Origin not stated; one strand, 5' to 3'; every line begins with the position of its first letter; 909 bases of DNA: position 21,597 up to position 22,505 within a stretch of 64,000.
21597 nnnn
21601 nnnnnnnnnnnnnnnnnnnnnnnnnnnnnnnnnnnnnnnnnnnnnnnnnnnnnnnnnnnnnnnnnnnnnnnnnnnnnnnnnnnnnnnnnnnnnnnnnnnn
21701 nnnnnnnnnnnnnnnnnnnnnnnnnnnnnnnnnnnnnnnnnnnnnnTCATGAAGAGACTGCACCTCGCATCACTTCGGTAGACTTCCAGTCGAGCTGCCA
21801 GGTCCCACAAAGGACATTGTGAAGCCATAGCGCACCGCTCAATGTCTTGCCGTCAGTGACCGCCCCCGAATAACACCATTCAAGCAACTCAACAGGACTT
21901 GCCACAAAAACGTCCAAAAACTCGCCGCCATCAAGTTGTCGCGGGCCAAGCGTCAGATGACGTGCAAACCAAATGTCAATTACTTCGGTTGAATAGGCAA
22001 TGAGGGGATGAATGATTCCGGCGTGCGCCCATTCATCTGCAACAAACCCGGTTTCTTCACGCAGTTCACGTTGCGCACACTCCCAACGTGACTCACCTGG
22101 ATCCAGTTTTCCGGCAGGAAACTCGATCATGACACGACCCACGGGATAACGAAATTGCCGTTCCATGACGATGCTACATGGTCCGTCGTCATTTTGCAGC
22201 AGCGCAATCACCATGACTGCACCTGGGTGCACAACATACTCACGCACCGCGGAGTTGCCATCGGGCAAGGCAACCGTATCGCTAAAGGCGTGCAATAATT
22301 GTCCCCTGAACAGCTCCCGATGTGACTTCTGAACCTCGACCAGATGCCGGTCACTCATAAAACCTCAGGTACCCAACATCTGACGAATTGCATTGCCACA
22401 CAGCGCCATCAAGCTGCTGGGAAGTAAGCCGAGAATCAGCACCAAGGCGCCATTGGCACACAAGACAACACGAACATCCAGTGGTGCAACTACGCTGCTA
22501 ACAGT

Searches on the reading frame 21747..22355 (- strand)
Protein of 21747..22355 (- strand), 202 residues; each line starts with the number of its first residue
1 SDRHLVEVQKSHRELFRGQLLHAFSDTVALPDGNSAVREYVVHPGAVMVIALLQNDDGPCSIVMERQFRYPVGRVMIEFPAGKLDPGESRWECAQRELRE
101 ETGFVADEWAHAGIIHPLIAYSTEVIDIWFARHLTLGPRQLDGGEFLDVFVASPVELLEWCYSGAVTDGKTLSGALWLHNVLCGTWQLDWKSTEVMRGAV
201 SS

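Call 25: search_protein_families(library=ncbifam, proteins=[window:21747-22355:-], max_evalue=0.00001)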
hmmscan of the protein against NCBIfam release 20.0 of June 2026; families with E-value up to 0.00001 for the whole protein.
window:21747-22355:- (202 aa): 3 families
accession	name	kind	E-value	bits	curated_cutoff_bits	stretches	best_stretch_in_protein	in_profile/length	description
NF008736.0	PRK11762.1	equivalog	1.2e-12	47.7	169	1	43-174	46-173/186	ADP compounds hydrolase NudE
TIGR00586.1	mutt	equivalog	1.8e-06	28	97.9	1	75-108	32-65/129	8-oxo-dGTP diphosphatase MutT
TIGR02705.1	nudix_YtkD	equivalog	6.8e-06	25.7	154.4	1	77-108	47-78/156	RNA deprotection pyrophosphohydrolase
